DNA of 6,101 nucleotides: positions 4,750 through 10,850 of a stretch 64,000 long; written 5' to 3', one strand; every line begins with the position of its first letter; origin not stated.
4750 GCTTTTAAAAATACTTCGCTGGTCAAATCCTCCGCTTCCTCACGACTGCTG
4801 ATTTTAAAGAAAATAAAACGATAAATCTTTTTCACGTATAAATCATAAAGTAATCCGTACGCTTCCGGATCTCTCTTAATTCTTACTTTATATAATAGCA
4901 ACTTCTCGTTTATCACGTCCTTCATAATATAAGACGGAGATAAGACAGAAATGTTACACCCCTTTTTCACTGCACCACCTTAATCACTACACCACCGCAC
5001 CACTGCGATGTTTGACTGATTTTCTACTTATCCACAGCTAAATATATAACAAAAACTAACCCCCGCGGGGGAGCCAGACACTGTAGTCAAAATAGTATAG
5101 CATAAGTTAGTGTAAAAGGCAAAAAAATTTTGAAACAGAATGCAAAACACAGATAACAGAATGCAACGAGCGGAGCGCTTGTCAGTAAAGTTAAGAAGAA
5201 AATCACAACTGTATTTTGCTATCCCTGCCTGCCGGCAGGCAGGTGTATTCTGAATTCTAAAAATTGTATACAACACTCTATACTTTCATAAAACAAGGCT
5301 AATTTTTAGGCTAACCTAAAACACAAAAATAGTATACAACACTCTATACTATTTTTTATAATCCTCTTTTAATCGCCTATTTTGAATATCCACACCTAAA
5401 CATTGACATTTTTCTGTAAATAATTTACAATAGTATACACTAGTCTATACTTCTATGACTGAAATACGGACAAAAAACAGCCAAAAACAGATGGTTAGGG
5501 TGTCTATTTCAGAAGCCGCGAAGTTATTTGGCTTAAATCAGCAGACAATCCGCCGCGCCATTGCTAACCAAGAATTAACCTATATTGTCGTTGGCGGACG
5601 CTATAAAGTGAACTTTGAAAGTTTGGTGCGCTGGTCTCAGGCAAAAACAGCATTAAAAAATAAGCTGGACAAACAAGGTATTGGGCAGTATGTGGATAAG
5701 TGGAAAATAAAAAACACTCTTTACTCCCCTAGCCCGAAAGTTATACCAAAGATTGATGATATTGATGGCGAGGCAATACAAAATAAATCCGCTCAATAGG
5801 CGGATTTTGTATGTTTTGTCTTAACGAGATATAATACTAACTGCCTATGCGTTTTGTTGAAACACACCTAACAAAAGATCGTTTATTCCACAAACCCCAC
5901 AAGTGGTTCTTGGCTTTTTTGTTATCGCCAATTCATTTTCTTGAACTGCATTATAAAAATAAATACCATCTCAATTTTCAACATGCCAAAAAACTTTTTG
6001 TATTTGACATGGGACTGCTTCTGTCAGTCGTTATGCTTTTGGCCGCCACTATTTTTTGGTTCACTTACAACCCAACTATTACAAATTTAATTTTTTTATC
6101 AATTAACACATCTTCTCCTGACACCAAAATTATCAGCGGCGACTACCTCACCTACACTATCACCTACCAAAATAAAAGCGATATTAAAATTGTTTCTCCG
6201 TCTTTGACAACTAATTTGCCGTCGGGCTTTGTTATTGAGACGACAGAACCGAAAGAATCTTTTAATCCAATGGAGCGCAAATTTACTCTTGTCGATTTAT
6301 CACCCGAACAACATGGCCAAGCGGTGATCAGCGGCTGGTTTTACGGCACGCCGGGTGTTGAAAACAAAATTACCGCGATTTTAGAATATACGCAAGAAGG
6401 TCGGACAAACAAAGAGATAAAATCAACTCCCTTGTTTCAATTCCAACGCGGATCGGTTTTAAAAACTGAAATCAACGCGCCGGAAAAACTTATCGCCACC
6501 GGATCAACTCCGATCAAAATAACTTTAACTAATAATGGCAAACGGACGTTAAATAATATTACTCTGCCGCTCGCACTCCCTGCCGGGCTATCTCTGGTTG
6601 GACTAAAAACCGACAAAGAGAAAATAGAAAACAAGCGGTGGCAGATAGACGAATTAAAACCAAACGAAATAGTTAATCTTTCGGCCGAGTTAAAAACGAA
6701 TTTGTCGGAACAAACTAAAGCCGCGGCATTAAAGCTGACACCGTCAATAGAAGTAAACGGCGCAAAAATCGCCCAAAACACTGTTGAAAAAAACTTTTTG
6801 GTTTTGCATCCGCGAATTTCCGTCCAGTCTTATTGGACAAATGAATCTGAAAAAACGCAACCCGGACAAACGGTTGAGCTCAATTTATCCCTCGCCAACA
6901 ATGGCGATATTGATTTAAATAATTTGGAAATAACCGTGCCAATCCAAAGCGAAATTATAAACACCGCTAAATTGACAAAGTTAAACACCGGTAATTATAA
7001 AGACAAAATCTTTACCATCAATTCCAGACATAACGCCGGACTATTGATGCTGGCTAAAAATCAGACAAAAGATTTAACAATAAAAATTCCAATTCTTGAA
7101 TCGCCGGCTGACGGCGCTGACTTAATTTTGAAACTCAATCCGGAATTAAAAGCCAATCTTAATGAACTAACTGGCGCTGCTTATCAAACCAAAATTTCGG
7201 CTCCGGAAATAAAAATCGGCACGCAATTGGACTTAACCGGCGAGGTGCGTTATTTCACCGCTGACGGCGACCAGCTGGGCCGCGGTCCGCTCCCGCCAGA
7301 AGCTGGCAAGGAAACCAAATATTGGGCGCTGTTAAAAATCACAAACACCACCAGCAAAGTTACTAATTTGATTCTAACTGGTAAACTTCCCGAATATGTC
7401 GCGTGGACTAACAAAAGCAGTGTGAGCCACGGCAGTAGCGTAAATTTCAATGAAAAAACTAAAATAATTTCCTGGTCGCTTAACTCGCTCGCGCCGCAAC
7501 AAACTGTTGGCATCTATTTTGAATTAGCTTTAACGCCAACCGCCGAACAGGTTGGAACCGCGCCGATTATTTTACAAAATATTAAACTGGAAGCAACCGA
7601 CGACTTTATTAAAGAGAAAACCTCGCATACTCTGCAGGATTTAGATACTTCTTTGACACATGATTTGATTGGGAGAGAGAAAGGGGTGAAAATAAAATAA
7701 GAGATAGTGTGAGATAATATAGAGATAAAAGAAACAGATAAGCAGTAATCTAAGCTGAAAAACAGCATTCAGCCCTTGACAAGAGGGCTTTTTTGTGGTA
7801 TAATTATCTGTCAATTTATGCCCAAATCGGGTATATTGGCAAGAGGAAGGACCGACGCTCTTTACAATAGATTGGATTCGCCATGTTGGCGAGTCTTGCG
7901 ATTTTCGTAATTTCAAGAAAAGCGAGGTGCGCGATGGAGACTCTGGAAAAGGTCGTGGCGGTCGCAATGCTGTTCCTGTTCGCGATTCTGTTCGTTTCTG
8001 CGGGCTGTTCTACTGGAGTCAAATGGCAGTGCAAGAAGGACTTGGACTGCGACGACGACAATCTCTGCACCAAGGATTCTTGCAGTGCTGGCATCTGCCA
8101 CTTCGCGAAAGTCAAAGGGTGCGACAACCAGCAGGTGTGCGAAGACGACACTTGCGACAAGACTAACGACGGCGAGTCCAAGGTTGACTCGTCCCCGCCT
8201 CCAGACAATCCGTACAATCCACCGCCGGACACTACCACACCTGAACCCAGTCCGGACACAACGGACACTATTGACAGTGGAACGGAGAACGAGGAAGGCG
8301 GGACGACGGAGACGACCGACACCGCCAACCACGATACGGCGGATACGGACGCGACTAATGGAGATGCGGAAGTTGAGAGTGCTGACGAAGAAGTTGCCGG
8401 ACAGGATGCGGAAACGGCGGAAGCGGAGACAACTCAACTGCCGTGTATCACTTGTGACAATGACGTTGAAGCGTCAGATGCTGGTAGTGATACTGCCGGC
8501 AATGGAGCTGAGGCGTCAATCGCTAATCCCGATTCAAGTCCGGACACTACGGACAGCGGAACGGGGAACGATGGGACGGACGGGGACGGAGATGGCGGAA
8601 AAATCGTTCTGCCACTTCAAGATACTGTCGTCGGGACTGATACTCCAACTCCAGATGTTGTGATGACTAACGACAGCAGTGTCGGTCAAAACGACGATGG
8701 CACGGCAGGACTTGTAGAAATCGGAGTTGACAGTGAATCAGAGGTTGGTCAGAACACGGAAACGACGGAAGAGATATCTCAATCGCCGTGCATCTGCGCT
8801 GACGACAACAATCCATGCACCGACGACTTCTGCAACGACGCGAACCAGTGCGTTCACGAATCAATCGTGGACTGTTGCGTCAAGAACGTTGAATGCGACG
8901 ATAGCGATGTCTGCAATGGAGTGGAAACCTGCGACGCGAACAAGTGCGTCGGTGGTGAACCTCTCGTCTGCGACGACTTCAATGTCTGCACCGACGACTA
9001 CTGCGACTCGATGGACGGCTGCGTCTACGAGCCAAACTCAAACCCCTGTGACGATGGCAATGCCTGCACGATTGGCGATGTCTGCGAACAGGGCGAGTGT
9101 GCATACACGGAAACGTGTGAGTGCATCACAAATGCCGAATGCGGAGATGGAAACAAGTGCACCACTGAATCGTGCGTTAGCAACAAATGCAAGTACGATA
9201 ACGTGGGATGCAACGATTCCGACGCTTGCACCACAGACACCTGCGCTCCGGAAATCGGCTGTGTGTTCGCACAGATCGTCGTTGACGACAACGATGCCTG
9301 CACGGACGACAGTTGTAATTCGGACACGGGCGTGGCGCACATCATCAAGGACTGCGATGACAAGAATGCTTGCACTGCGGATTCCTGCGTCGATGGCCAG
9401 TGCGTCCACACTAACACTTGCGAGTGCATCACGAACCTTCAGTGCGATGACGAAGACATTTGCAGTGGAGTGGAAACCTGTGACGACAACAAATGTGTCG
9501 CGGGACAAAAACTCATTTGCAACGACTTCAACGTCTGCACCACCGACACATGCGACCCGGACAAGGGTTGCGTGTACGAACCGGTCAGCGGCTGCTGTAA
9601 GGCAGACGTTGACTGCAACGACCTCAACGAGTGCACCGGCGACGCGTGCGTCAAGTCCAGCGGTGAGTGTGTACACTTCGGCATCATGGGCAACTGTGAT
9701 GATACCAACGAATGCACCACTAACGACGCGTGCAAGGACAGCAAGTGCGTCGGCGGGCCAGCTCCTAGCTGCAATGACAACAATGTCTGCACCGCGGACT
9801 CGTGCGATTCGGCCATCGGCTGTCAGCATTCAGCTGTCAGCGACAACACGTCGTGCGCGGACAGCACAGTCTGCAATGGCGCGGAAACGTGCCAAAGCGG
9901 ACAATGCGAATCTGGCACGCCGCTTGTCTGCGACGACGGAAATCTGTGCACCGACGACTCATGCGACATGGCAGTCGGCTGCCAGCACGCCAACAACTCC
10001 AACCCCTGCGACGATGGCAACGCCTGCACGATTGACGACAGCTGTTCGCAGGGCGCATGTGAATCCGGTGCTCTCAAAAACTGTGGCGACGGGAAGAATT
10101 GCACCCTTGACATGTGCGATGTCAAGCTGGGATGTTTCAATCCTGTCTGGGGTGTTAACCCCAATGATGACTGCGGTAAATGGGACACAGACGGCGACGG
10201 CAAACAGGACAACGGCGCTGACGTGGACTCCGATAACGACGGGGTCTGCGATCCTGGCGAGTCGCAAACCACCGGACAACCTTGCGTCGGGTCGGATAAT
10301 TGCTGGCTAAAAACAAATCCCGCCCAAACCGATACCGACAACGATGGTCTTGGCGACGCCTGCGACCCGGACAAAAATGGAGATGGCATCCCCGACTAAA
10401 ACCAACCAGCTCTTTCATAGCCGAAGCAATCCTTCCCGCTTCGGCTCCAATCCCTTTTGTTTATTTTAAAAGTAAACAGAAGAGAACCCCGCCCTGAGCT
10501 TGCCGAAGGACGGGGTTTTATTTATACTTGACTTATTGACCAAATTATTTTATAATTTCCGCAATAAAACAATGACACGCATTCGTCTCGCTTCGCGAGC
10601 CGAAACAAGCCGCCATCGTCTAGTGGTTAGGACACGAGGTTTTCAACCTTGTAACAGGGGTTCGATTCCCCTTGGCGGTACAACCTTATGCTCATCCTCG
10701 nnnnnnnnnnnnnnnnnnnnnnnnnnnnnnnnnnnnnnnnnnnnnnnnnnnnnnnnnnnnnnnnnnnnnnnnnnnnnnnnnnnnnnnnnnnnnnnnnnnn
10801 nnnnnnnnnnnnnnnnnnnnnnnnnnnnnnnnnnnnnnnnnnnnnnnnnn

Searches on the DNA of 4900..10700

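Call 28: search_rna_families(source=window, start=4900, end=10700, threshold=evalue, max_evalue=10)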
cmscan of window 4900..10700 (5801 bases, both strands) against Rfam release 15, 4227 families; matches with E-value up to 10: 15.
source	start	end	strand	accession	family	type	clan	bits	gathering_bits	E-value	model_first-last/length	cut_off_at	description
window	10609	10680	+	RF00005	tRNA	Gene; tRNA;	CL00001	65.8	29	3.9e-13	1-71/71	no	tRNA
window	5779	5879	-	RF00513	Trp_leader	Cis-reg; leader;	-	26.2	41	0.04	1-100/100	no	Tryptophan operon leader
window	7753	7793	+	RF02438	SpF51_sRNA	Gene; sRNA;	-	25.1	50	0.26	1-45/45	no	Streptococcus sRNA SpF51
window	10609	10681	-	RF04354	Plastid-ycf2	Cis-reg;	-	23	65.7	0.27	1-75/75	no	Plastid-ycf2 5UTR RNA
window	5780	5906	+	RF02900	AaHKsRNA82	Gene; sRNA;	-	21.7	51.4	9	1-81/81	no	Aggregatibacter sRNA 82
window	5781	5839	-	RF00512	Leu_leader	Cis-reg; leader;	-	20.8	50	0.76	1-148/148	no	Leucine operon leader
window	10454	10522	+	RF01065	23S-methyl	Cis-reg;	-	20.6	50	9.7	1-102/102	no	23S methyl RNA motif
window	10475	10588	-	RF01772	rnk_pseudo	Cis-reg; leader;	-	20.4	55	5.2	1-108/108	no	Pseudomonas rnk leader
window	10406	10509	-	RF02180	ST7-AS1_2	Gene; lncRNA;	-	20.1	50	0.4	1-110/110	no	ST7 antisense RNA 1 conserved region 2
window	5676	5836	+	RF00402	SNORA25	Gene; snRNA; snoRNA; HACA-box;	-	19.9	85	6.4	1-128/128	no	Small nucleolar RNA SNORA25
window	10615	10679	+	RF01684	mascRNA-menRNA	Gene;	-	19.8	42.5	2.2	1-56/56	no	MALAT1-associated small cytoplasmic RNA/MEN beta RNA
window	10418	10520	+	RF01820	RsaE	Gene; sRNA;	-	19.6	79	8.5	1-112/112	no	RNA Staph. aureus E (RoxS)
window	6434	6466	+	RF01315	CRISPR-DR2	Gene; CRISPR;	CL00014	19.3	37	8.1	1-30/30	no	CRISPR RNA direct repeat element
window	5737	5808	+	RF00624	P9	Gene;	-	18.7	43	1.6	1-74/74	no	Pseudomonas sRNA P9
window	7911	7999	+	RF01906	HOTAIR_3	Gene; lncRNA;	-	15.2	80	6.9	1-98/98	no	HOTAIR conserved region 3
